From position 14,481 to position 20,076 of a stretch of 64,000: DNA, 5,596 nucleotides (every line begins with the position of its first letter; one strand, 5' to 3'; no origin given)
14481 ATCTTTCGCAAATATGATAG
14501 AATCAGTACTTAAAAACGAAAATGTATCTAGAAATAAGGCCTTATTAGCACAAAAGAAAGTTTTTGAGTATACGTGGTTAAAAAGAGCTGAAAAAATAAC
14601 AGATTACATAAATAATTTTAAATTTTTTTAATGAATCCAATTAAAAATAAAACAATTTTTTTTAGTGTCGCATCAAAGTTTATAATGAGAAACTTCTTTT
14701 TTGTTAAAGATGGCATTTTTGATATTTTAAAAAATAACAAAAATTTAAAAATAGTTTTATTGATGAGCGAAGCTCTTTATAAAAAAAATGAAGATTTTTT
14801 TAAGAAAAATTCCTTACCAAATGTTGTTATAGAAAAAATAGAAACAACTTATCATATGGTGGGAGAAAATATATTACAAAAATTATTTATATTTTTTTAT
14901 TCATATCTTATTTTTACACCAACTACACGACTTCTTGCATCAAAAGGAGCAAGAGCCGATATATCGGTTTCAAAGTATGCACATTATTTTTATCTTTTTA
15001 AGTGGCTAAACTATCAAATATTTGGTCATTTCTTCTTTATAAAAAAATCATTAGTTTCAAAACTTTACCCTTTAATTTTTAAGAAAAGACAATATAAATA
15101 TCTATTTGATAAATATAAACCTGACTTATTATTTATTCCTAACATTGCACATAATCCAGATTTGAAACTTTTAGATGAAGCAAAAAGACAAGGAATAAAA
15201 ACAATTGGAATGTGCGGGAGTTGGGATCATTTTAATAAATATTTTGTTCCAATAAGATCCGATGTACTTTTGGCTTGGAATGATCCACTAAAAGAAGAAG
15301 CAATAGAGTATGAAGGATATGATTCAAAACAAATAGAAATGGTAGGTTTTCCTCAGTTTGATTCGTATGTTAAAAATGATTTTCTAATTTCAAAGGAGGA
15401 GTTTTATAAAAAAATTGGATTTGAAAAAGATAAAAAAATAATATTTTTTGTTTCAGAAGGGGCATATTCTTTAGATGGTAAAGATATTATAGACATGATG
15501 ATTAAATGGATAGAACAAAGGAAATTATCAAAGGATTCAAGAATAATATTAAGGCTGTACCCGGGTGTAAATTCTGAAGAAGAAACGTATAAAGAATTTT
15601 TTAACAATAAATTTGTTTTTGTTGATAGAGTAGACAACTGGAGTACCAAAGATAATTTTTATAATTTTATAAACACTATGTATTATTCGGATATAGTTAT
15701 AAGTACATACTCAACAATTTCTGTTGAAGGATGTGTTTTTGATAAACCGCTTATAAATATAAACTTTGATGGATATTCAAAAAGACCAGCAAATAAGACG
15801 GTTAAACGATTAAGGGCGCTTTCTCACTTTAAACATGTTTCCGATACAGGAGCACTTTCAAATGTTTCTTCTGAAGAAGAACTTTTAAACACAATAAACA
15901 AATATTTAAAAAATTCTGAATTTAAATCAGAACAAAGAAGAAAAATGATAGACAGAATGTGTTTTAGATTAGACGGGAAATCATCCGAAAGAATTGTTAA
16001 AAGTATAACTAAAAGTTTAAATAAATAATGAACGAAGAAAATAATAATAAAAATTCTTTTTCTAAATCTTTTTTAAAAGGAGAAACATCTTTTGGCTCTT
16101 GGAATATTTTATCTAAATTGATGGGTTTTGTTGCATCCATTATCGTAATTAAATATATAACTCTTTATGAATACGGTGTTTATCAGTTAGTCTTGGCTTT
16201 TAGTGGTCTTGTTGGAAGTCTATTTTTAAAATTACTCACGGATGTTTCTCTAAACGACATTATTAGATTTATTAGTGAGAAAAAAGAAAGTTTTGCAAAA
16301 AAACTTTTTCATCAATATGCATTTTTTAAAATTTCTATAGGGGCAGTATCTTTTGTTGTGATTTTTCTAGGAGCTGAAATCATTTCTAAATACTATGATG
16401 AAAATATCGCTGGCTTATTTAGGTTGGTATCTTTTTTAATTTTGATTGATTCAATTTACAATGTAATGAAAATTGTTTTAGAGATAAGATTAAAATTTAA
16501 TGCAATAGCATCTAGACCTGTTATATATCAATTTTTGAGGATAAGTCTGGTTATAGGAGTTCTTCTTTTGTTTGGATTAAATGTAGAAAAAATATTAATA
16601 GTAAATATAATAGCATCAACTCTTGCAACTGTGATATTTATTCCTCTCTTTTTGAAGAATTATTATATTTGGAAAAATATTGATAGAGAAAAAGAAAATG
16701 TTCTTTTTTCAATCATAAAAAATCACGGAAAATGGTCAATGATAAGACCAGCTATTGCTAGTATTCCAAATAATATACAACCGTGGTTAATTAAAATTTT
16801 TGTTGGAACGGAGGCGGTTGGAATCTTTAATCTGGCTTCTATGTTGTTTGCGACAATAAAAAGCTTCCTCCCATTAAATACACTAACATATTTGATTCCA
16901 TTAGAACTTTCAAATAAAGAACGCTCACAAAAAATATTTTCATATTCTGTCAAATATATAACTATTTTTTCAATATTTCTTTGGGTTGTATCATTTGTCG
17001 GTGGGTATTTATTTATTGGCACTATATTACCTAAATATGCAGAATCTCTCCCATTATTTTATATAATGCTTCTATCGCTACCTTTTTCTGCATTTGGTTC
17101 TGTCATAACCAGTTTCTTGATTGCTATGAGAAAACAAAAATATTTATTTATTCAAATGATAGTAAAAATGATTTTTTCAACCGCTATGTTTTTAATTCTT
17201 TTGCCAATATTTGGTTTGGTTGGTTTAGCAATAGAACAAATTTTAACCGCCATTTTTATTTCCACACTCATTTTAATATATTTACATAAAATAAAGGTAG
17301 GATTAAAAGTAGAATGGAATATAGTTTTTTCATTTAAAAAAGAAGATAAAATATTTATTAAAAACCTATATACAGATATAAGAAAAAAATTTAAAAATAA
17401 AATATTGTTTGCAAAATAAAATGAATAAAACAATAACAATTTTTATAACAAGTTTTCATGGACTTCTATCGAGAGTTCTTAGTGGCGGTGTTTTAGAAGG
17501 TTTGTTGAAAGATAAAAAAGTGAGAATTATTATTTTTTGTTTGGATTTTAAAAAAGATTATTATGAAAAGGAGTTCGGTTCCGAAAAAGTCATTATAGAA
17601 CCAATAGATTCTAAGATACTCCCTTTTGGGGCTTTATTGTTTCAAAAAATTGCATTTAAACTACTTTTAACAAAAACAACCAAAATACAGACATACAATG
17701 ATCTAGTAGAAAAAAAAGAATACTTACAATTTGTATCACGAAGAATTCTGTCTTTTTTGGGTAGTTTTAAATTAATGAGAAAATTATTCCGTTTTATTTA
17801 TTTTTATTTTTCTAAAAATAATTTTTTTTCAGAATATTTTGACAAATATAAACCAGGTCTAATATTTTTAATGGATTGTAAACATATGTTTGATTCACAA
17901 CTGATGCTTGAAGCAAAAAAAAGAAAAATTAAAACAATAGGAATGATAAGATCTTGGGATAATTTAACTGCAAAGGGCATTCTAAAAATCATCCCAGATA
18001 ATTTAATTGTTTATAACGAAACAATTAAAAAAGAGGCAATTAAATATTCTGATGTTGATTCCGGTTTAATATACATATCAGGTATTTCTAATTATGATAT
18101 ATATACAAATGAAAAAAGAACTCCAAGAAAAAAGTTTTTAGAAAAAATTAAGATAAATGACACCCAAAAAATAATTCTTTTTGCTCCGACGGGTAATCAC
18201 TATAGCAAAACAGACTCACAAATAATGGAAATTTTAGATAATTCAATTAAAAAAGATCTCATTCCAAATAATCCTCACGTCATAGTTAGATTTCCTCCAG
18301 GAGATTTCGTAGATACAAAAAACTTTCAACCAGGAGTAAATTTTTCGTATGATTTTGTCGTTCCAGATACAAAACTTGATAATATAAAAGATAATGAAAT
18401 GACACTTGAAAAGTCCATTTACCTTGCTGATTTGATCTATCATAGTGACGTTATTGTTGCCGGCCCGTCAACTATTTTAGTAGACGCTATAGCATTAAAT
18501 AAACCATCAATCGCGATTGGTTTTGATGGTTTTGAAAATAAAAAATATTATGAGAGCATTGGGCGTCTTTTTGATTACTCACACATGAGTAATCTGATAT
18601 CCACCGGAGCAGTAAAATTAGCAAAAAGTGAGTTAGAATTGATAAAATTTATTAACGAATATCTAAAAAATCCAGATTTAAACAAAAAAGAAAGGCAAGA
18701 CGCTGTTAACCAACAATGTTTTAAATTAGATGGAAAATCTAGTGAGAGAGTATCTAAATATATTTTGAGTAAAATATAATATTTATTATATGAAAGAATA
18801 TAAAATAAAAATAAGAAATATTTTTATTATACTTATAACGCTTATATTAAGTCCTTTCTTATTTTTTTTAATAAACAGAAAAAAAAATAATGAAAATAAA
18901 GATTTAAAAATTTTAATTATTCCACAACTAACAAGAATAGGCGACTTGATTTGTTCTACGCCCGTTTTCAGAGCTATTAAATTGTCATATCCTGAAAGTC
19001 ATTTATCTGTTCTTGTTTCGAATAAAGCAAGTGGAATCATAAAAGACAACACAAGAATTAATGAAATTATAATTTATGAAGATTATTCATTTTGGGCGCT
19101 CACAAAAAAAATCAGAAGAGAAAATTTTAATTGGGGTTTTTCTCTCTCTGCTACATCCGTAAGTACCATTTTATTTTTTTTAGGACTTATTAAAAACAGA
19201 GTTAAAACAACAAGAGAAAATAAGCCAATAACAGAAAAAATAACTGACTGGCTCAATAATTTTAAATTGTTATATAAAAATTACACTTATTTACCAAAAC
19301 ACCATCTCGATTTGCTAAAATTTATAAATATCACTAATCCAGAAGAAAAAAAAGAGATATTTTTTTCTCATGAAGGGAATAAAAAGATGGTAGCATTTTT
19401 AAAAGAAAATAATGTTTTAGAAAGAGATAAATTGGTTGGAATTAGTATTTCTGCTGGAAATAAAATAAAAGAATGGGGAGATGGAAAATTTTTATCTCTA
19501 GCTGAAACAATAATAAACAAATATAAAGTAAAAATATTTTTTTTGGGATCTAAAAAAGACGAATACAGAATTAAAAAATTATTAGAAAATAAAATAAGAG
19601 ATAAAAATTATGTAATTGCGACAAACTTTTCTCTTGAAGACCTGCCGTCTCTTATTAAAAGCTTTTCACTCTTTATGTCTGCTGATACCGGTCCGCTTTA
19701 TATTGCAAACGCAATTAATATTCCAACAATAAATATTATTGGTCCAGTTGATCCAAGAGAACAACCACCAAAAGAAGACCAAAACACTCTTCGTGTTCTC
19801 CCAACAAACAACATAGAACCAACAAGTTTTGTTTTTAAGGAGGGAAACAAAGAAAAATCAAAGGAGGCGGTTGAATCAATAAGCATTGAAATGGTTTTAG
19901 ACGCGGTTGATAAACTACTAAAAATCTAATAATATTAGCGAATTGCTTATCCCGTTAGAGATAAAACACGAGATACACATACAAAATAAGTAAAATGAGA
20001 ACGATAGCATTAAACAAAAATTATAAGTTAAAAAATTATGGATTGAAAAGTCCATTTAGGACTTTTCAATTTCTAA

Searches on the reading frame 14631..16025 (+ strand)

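Call 73: search_protein_families(library=pfam, proteins=[window:14631-16025:+], max_evalue=0.0001)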
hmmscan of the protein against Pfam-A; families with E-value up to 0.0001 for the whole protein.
window:14631-16025:+ (465 aa): 1 family
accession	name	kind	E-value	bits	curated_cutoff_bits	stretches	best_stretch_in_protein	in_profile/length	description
PF04464.20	Glyphos_transf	-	8e-10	38.6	22.1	1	229-460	154-366/367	CDP-Glycerol:Poly(glycerophosphate) glycerophosphotransferase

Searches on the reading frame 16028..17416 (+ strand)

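Call 73: search_protein_families(library=pfam, proteins=[window:16028-17416:+], max_evalue=0.0001)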
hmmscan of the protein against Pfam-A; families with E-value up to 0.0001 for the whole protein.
window:16028-17416:+ (463 aa): 1 family
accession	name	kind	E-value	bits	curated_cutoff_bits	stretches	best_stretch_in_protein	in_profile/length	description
PF01943.22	Polysacc_synt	-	3.8e-15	56.5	28.2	1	17-282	3-259/274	Polysaccharide biosynthesis protein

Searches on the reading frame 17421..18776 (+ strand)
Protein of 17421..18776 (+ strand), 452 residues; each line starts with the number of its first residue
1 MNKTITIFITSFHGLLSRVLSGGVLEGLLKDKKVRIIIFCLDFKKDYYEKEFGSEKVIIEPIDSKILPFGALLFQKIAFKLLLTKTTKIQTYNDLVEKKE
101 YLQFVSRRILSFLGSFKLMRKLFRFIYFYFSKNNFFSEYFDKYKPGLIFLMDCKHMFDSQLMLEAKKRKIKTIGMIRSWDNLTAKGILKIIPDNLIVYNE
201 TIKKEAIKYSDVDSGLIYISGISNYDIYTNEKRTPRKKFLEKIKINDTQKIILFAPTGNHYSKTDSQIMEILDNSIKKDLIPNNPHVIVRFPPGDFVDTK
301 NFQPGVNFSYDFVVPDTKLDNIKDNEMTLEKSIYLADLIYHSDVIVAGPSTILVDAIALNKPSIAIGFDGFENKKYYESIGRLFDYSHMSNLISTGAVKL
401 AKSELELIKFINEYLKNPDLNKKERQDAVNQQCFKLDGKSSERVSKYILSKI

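Call 73: search_protein_families(library=pfam, proteins=[window:17421-18776:+], max_evalue=0.0001)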
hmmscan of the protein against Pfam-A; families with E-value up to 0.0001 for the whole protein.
window:17421-18776:+ (452 aa): 1 family
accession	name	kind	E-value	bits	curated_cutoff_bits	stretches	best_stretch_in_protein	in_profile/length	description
PF04464.20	Glyphos_transf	-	1.2e-11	44.6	22.1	1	193-449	136-366/367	CDP-Glycerol:Poly(glycerophosphate) glycerophosphotransferase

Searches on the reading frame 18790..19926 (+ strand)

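Call 74: search_protein_families(library=pfam, proteins=[window:18790-19926:+], max_evalue=0.0001)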
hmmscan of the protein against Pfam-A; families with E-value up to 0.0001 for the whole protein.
window:18790-19926:+ (379 aa): 1 family
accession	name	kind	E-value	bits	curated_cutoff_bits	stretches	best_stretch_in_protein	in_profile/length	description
PF01075.23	Glyco_transf_9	-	1.8e-17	63.9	22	1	102-337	2-229/247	Glycosyltransferase family 9 (heptosyltransferase)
